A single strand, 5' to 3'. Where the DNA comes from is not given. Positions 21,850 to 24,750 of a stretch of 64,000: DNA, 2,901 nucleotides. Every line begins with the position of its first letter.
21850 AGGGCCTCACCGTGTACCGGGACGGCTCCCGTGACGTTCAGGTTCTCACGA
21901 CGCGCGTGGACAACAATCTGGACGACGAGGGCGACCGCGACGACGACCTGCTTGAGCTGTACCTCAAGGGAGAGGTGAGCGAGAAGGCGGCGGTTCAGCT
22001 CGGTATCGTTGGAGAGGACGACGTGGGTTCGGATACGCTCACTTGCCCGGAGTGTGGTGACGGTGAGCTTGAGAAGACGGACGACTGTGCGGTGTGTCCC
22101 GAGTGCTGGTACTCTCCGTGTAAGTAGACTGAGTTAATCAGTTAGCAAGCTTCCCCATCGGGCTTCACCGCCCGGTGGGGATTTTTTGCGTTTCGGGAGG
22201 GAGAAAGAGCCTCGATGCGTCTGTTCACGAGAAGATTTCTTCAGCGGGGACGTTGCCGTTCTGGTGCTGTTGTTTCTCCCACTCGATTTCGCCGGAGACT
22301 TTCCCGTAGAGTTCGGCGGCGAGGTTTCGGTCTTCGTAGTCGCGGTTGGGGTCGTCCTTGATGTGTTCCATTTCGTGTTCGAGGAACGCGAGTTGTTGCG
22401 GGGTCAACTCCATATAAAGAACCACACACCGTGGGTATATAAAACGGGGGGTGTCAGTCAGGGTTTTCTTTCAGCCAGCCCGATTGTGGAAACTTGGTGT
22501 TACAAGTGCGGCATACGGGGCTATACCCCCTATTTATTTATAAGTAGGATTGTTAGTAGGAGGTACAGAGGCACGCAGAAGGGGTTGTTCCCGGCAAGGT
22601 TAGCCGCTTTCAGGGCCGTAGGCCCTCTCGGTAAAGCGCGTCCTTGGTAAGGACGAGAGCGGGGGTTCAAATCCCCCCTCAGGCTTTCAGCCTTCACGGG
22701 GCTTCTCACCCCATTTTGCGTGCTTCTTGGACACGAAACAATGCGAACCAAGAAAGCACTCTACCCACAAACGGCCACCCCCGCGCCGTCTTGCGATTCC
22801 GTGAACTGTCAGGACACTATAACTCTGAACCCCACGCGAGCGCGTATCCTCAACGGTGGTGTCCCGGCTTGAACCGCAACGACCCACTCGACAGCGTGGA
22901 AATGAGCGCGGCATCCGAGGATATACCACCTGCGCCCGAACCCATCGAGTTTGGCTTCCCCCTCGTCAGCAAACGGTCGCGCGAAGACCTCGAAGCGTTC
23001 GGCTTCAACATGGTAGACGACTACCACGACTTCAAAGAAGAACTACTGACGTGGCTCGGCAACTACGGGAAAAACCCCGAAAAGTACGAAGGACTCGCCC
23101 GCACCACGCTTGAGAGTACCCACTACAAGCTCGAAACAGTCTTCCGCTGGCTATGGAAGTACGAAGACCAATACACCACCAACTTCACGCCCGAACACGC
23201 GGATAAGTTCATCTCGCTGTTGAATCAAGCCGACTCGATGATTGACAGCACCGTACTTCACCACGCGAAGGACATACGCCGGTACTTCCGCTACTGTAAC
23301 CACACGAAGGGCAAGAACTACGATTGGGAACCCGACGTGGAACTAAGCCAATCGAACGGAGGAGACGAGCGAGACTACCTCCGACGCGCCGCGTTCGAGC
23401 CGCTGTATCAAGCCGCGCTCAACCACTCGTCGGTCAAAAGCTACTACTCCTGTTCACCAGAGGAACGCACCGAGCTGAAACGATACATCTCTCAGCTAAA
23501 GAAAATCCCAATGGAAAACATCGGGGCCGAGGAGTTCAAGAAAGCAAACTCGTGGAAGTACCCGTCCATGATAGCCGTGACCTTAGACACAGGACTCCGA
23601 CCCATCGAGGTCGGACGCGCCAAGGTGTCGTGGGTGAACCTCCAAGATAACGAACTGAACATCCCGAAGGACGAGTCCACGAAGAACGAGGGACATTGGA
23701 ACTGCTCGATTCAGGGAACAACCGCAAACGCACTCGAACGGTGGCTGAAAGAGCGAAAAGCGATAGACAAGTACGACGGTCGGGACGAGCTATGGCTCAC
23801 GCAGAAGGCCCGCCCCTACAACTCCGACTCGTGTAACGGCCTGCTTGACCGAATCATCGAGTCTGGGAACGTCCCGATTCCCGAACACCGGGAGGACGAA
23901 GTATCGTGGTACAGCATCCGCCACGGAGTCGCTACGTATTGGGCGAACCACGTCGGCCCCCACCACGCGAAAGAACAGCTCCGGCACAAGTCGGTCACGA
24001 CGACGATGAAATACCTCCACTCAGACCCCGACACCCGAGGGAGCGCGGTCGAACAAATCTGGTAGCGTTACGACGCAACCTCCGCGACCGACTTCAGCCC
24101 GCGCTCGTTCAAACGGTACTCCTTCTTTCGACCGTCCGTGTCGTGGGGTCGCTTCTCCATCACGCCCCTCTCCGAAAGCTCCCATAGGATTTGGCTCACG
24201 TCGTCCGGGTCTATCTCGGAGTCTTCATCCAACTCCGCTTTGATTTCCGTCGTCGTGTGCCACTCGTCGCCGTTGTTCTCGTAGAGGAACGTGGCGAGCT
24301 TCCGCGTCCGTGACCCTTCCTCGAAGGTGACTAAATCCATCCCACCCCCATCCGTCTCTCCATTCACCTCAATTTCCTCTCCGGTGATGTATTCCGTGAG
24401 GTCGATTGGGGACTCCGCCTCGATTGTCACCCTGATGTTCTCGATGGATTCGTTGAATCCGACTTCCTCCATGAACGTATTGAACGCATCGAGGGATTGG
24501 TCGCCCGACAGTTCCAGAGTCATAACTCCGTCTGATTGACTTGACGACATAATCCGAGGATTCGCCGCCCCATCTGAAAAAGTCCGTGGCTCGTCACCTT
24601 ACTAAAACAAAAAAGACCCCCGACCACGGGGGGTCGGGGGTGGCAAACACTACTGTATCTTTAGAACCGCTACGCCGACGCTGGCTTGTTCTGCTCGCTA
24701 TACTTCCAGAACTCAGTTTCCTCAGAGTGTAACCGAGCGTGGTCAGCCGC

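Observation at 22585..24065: Integrase preceded by the 3' two-thirds of a tRNA-Thr(GGT)-like sequence: putative attP, implying a temperate lifestyle and a predictable host target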

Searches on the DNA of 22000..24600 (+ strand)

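Call 4: search_rna_families(source=window, start=22300, end=22900, threshold=evalue, max_evalue=10, show_alignments=5)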
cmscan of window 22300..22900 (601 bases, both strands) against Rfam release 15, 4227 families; matches with E-value up to 10: 4.
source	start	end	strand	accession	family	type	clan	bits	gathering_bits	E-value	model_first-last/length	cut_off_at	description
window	22660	22677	+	RF00023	tmRNA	Gene;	CL00001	16.9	47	8.3e-05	346-363/374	no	transfer-messenger RNA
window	22615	22684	+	RF01684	mascRNA-menRNA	Gene;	-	16.7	42.5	1.5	1-56/56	no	MALAT1-associated small cytoplasmic RNA/MEN beta RNA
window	22661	22677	-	RF04351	Plastid-psbl-rps4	Cis-reg;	-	15.6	68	2.2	9-25/53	no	Plastid-psbl-rps4 3UTR RNA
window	22652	22746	+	RF00058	HgcF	Gene; snRNA; snoRNA; HACA-box;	-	10.6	70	6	1-168/168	no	HgcF RNA (Pab35)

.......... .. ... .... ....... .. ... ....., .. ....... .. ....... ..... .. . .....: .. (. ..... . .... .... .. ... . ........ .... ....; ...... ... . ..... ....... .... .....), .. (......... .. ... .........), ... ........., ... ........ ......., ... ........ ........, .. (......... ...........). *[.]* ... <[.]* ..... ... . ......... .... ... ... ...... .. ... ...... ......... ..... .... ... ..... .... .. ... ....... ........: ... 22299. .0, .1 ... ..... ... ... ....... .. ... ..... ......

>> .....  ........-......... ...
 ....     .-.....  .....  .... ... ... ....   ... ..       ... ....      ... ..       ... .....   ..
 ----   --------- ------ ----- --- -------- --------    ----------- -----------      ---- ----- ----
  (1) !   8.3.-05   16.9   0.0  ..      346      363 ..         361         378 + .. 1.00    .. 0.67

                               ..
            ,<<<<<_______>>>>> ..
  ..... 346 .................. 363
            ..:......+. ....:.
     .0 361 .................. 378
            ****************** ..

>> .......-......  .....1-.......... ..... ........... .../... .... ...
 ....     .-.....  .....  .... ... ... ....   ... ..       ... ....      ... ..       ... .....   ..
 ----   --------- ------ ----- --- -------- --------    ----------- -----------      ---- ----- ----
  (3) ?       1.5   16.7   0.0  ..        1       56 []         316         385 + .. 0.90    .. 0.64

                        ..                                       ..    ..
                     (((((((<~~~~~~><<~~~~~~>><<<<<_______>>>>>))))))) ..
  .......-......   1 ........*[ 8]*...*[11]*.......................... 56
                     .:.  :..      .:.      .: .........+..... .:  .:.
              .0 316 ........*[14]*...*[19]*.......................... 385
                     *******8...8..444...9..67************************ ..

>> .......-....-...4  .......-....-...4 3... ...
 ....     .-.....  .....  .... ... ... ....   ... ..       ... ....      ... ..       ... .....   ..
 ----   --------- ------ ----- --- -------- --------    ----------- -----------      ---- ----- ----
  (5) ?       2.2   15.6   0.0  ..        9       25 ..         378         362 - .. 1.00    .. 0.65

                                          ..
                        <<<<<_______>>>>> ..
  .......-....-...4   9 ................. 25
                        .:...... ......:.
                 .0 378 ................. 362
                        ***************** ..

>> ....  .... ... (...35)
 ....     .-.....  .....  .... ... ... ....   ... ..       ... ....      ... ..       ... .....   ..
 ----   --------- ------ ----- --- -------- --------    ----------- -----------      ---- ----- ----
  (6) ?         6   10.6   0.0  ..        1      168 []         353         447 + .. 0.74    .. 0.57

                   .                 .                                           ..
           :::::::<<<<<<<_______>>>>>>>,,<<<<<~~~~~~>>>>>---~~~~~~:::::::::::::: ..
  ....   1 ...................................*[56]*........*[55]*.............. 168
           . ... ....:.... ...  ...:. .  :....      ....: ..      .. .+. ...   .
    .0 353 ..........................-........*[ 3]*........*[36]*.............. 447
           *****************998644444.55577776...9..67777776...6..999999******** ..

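Call 5: search_dna_similar(query=window:22000-24600:+, collection=phages, mode=distant, max_rows=25)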
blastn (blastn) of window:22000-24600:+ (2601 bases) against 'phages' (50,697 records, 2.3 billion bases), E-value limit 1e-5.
Records with a match: 41; places in all: 76; records where one place covers at least 80% of the query: 41.
Best place of each record, by identity: >=99% 2; 80-90% 39.
By first word of the organism name: Halorubrum 29; Haloarcula 9; Halophage 2; Hardygib1 1.
By host as written in the record: Halorubrum sp. 16; Halorubrum coriense 5; Haloarcula californiae 5; Haloarcula japonica 4; Halorubrum sodomense 3; Halorubrum sp. B2-2 2; Halorubrum sp. s5a-3 2; - 2; and 2 more.
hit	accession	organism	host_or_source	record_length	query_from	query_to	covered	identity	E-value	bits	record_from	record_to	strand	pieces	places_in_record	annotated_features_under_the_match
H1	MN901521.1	Halorubrum virus Serpecor1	Halorubrum coriense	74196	1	2601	100%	100.0%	0e+0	4691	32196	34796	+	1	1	site-specific integrase Int | winged-helix domain protein | hypothetical protein (x2) | ribonucleotide reductase Rnr | tRNA-Thr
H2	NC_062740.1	Halorubrum virus Serpecor1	Halorubrum coriense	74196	1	2601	100%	100.0%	0e+0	4691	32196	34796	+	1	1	site-specific integrase Int | winged-helix domain protein | hypothetical protein (x2) | ribonucleotide reductase | tRNA-Thr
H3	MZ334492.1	Halorubrum phage HRTV-14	Halorubrum sp.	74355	1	2591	100%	88.8%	0e+0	3348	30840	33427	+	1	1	integrase | winged HTH | hypothetical protein | class II ribonucleotide reductase | tRNA-Thr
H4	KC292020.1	Halorubrum tailed phage 8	Halorubrum sp. B2-2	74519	1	2591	100%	88.5%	0e+0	3322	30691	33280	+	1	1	41: integrase | 42: hypothetical protein | 39: hypothetical protein | 38: ribonucleotide reductase | 40: tRNA-Thr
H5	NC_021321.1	Halorubrum tailed phage 8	Halorubrum sp. B2-2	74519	1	2591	100%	88.5%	0e+0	3322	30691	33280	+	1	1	41: integrase | 42: hypothetical protein | 39: hypothetical protein | 38: ribonucleotide reductase | 40: tRNA-Thr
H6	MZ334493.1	Halorubrum phage HRTV-17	Halorubrum sp.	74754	1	2591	100%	87.9%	0e+0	3244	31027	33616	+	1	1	integrase | winged HTH | hypothetical protein | class II ribonucleotide reductase | tRNA-Thr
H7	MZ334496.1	Halorubrum tailed virus 10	Halorubrum sp.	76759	197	2535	90%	83.7%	0e+0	2476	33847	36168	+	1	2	integrase | winged HTH | hypothetical protein | tRNA-Thr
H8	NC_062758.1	Halorubrum tailed virus 10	Halorubrum sp.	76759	197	2535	90%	83.7%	0e+0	2476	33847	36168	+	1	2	integrase | winged HTH | hypothetical protein | tRNA-Thr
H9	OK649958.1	Hardygib1 virus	Haloferax gibbonsii Ma2.38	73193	196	2538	90%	83.3%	0e+0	2442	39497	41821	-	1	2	site-specific integrase | winged-helix domain protein | hypothetical protein (x2) | tRNA-Thr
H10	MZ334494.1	Halorubrum virus HRTV-19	Halorubrum sp.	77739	196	2538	90%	83.1%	0e+0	2421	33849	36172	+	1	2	integrase | winged HTH | hypothetical protein | tRNA-Pro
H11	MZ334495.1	Halorubrum virus HRTV-23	Halorubrum sp.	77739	196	2538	90%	83.1%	0e+0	2421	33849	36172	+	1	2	integrase | winged HTH | hypothetical protein | tRNA-Pro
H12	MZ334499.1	Halorubrum virus HRTV-22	Halorubrum sp.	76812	196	2538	90%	83.0%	0e+0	2410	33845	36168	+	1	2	integrase | winged HTH | hypothetical protein | tRNA-Thr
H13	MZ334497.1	Halorubrum virus HRTV-18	Halorubrum sp.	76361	196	2538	90%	82.9%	0e+0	2406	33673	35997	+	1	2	integrase | winged HTH | hypothetical protein | tRNA-Thr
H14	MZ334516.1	Halorubrum virus HRTV-15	Halorubrum sp.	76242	211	2558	90%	82.7%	0e+0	2379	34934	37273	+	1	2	integrase | winged HTH | hypothetical protein (x2) | tRNA-Thr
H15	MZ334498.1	Halorubrum virus HRTV-20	Halorubrum sp.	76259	196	2538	90%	82.9%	0e+0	2402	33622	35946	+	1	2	integrase | winged HTH | hypothetical protein | tRNA-Thr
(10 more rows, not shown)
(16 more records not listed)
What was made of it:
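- On Genus Haloferacalesvirus (family Hafunaviridae): 100% identity to MN901521.1 over the query, and 81-89% to 39 further records (call 5).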

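Call 7: get_annotated_region(hit=H1, flank=3000)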
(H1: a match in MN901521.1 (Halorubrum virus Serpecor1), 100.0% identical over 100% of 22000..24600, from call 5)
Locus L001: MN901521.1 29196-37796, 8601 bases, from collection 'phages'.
description: Halorubrum virus Serpecor1, complete genome.
organism: Halorubrum virus Serpecor1 (NCBI taxid 2721757)
taxonomy: Viruses; Duplodnaviria; Heunggongvirae; Uroviricota; Caudoviricetes; Thumleimavirales; Hafunaviridae; Haloferacalesvirus; Haloferacalesvirus Serpecor1
host: Halorubrum coriense; source: Serpentine Lake, Western Australia; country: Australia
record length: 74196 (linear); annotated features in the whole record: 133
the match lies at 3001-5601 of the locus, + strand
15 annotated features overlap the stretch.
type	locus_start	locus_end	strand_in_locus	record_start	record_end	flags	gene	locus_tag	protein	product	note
CDS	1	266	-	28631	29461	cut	-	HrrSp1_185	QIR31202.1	hypothetical protein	-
CDS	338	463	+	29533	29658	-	-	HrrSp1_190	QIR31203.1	hypothetical protein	-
CDS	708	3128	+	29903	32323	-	-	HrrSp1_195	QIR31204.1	ribonucleotide reductase Rnr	contains three CxxC motifs; conserved domain NrdJ_Z (TIGR02504) ribonucleoside-diphosphate reductase, ...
CDS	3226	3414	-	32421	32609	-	-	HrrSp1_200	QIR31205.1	hypothetical protein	-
tRNA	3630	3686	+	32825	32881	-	-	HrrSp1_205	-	tRNA-Thr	predicted by tRNAscan but with low score and poor secondarys structure; probable attP of virus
CDS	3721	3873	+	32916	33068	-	-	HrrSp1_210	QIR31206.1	hypothetical protein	-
CDS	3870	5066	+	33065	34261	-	-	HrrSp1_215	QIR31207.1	site-specific integrase Int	conserved domain Phage_integrase (pfam00589) Phage integrase family; conserved domain DNA_BRE_C (cd00397) DNA ...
CDS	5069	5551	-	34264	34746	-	-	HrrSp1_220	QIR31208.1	winged-helix domain protein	conserved domain, winged helix-like DNA-binding domain (IPR036388)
CDS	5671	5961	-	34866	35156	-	-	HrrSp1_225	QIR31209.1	HNH endonuclease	conserved domain HNH_3 (pfam13392) HNH endonuclease; This is a zinc-binding loop of Fold group 7 as found in ...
CDS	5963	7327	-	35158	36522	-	-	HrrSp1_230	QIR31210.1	RNA-splicing ligase RtcB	conserved domain RtcB (pfam01139) tRNA-splicing ligase RtcB; This family of RNA ligases join 2',3'-cyclic phosphate and ...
CDS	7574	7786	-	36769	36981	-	-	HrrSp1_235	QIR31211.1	hypothetical protein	two predicted transmembrane domains (phobius)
CDS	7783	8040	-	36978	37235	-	-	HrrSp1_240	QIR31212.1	hypothetical protein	predicted signal sequence (phobius); predicted lipoprotein signal peptide (Sec/SPII), with cleavage site between pos. ...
CDS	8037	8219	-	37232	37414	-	-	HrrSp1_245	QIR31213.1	hypothetical protein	-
CDS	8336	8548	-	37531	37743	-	-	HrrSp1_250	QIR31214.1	hypothetical protein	-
CDS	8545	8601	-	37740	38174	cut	-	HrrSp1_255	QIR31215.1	hypothetical protein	-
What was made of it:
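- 22629..22685 (+): attP core: 57 nt equal to the 3' four-fifths of haloarchaeal tRNA-Thr(GGU), from the D loop to the discriminator base. Annotated as probable attP (call 7).
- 22741..22872 (+): Small conserved ORF of 43 aa counted from ATG 22741 (annotated as 50 aa from GTG 22720). Motif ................. It overlaps the int start by 4 nt. Possible Int cofactor. Annotated HrrSp1_210 (call 7).
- On Genus Haloferacalesvirus (family Hafunaviridae): The taxonomy line appears in call 7.
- The window is 100% identical to Serpecor1, and the record annotates the site as probable attP (calls 5, 7).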

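Call 8: get_annotated_region(hit=H4, flank=1000)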
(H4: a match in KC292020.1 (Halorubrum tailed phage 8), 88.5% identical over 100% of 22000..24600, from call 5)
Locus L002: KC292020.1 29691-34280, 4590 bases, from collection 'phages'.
description: Halorubrum tailed phage 8, complete genome.
organism: Halorubrum tailed phage 8 (NCBI taxid 2847109)
taxonomy: Viruses; Duplodnaviria; Heunggongvirae; Uroviricota; Caudoviricetes; Thumleimavirales; Hafunaviridae; Haloferacalesvirus; Haloferacalesvirus HRTV8
host: Halorubrum sp. B2-2; source: -; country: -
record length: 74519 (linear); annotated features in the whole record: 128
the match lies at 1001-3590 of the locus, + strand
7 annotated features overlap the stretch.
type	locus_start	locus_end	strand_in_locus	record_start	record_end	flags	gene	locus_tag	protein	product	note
CDS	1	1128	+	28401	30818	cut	38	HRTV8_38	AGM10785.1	ribonucleotide reductase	Ribonucleotide reductase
CDS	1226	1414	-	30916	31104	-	39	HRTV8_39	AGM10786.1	hypothetical protein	-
tRNA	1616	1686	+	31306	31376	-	40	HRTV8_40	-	tRNA-Thr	tRNA Thr (ggt)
CDS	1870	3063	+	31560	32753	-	41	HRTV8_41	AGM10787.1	integrase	Integrase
CDS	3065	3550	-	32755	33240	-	42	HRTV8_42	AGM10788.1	hypothetical protein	-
CDS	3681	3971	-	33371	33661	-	43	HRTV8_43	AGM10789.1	HNH protein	HNH endonuclease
CDS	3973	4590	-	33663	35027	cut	44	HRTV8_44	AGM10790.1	RtcB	-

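Call 9: get_annotated_region(hit=H10, flank=1000)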
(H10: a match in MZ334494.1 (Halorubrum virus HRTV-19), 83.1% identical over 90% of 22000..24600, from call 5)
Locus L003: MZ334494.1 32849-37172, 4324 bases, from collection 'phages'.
description: Halorubrum virus HRTV-19 isolate HRTV-19/8, complete genome.
organism: Halorubrum virus HRTV-19 (NCBI taxid 2877999)
taxonomy: Viruses; Duplodnaviria; Heunggongvirae; Uroviricota; Caudoviricetes; Thumleimavirales; Hafunaviridae; Haloferacalesvirus
host: Halorubrum sp.; source: solar saltern; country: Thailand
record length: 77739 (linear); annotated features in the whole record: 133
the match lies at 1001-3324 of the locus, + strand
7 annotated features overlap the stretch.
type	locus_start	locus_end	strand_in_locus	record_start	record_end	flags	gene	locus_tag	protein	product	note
CDS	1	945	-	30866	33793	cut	-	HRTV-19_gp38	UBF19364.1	type IIG restriction modification enzyme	-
CDS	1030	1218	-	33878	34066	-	-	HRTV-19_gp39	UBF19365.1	hypothetical protein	-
tRNA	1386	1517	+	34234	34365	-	-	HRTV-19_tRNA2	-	tRNA-Pro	tRNA-Pro (anticodon CGG)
CDS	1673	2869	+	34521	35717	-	-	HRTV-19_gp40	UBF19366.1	integrase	-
CDS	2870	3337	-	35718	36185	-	-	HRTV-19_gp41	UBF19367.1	winged HTH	-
CDS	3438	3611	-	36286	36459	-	-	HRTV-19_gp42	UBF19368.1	hypothetical protein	-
CDS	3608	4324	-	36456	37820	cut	-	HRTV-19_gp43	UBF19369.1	RNA-splicing ligase RtcB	-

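Call 42: search_dna_similar(query=window:22629-22685:+, collection=phages, mode=distant, max_rows=60, max_evalue=0.001)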
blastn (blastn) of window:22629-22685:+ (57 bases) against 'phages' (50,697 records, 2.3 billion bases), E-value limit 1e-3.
Records with a match: 47; places in all: 47; records where one place covers at least 80% of the query: 46.
Best place of each record, by identity: >=99% 7; 95-99% 33; 90-95% 1; 80-90% 6.
By first word of the organism name: Halorubrum 29; Haloarcula 9; Caulobacter 4; Halophage 2; Hardygib1 1; Virus 1; Bacteriophage 1.
By host as written in the record: Halorubrum sp. 16; Halorubrum coriense 5; Haloarcula californiae 5; Haloarcula japonica 4; - 4; Caulobacter vibrioides CB15 4; Halorubrum sodomense 3; Halorubrum sp. B2-2 2; and 3 more.
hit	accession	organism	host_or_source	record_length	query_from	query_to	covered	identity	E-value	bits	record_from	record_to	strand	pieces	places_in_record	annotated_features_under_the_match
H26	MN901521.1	Halorubrum virus Serpecor1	Halorubrum coriense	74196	1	57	100%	100.0%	3e-21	104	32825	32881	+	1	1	tRNA-Thr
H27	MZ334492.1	Halorubrum phage HRTV-14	Halorubrum sp.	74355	1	57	100%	100.0%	3e-21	104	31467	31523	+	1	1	tRNA-Thr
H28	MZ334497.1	Halorubrum virus HRTV-18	Halorubrum sp.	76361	1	57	100%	100.0%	3e-21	104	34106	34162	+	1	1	tRNA-Thr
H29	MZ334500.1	Halorubrum virus HRTV-26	Halorubrum sp.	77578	1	57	100%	100.0%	3e-21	104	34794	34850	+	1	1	tRNA-Thr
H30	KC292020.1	Halorubrum tailed phage 8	Halorubrum sp. B2-2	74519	1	57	100%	100.0%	3e-21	104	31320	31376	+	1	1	40: tRNA-Thr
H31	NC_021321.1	Halorubrum tailed phage 8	Halorubrum sp. B2-2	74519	1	57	100%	100.0%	3e-21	104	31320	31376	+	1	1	40: tRNA-Thr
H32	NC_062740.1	Halorubrum virus Serpecor1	Halorubrum coriense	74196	1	57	100%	100.0%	3e-21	104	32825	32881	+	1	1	tRNA-Thr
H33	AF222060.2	Halorubrum phage HF2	Halorubrum coriense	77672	1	57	100%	98.2%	1e-19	100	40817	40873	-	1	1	tRNA-Thr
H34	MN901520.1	Halorubrum virus Hardycor2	Halorubrum coriense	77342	1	57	100%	98.2%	1e-19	100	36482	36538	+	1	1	tRNA-Thr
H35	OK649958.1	Hardygib1 virus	Haloferax gibbonsii Ma2.38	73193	1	57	100%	98.2%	1e-19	100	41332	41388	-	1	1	tRNA-Thr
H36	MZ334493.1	Halorubrum phage HRTV-17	Halorubrum sp.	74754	1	57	100%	98.2%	1e-19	100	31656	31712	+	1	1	tRNA-Thr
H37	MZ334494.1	Halorubrum virus HRTV-19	Halorubrum sp.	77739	1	57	100%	98.2%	1e-19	100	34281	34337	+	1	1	tRNA-Pro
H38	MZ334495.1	Halorubrum virus HRTV-23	Halorubrum sp.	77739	1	57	100%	98.2%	1e-19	100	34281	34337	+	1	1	tRNA-Pro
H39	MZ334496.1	Halorubrum tailed virus 10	Halorubrum sp.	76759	1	57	100%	98.2%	1e-19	100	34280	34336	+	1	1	tRNA-Thr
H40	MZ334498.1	Halorubrum virus HRTV-20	Halorubrum sp.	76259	1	57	100%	98.2%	1e-19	100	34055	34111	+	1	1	tRNA-Thr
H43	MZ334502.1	Haloarcula phage HCTV-7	Haloarcula californiae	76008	1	57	100%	98.2%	1e-19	100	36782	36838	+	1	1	tRNA-Thr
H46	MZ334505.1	Halorubrum virus HRTV-9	Halorubrum sp.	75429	1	57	100%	98.2%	1e-19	100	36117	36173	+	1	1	tRNA-Thr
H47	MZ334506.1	Halorubrum virus HRTV-16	Halorubrum sp.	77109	1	57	100%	98.2%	1e-19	100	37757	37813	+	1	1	tRNA-Thr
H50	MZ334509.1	Haloarcula virus HJTV-1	Haloarcula japonica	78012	1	57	100%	98.2%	1e-19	100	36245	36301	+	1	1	tRNA-Thr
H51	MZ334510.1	Halorubrum phage HRTV-13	Halorubrum sp.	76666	1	57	100%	98.2%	1e-19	100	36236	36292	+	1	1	tRNA-Thr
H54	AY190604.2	Halophage HF1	-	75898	1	57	100%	98.2%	1e-19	100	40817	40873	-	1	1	tRNA-Thr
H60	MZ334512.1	Halorubrum virus HRTV-24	Halorubrum sp.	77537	7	57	89%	96.1%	3e-15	84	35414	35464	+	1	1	tRNA-Thr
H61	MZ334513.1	Haloarcula virus HJTV-2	Haloarcula japonica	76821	7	57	89%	96.1%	3e-15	84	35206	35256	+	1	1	tRNA-Thr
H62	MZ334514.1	Halorubrum virus HSTV-3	Halorubrum sodomense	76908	7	57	89%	96.1%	3e-15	84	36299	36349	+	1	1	tRNA-Thr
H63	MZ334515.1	Haloarcula virus HJTV-3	Haloarcula japonica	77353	7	57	89%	96.1%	3e-15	84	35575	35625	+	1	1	tRNA-Thr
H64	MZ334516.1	Halorubrum virus HRTV-15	Halorubrum sp.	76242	7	57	89%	96.1%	3e-15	84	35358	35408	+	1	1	tRNA-Thr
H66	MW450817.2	Halorubrum virus VOLN27B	Halorubrum sp. LN27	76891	6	57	91%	92.3%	4e-13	77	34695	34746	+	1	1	tRNA-Thr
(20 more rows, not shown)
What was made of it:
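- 22629..22685 (+): 98-100% conserved in most Haloferacalesvirus isolates (call 42).
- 22659..22659 (+): G in the variable loop: the single mismatch to every matching cellular tRNA found, all of which have C. The G variant is shared by HRTV-8, -14, -18 and -26 (call 42).
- The core is 98-100% conserved in most isolate records, against 81-89% for the surrounding 2.6 kb (calls 5, 42). The 57 nt are 98-100% conserved in most isolate records from several continents and three host genera, while the flanks have diverged to 81-89% (calls 5, 42).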

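Call 48: search_rna_families(source=window, start=22540, end=22760, threshold=gathering, show_alignments=3)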
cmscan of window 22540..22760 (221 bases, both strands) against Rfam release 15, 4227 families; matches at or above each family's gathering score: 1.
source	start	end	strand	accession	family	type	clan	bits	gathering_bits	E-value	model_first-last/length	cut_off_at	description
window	22615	22685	+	RF00005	tRNA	Gene; tRNA;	CL00001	31.9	29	3.3e-05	1-71/71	no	tRNA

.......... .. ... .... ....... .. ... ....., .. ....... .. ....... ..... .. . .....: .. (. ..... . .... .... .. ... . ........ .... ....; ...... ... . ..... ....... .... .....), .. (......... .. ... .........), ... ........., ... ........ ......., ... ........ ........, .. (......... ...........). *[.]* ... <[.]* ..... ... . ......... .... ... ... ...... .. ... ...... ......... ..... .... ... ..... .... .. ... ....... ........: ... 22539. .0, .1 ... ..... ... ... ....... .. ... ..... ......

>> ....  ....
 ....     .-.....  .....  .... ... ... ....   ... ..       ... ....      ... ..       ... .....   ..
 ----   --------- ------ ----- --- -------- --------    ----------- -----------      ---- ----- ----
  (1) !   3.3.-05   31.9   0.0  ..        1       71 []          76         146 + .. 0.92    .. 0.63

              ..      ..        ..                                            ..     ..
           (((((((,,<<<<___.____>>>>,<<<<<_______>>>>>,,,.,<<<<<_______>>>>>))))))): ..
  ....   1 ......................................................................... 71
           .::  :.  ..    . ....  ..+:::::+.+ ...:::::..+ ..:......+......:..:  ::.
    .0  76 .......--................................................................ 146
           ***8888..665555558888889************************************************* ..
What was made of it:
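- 22615..22628 (+): Degenerate remnant aligned by the tRNA model to the 5' acceptor strand and the start of the D arm. Non-functional. Call 48 (non-standard pairs, nucleotides 8-9 missing).
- In the model alignment 2 of 7 acceptor pairs and 2 of 4 D-stem pairs are non-standard, and nucleotides 8-9 are missing (call 48).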
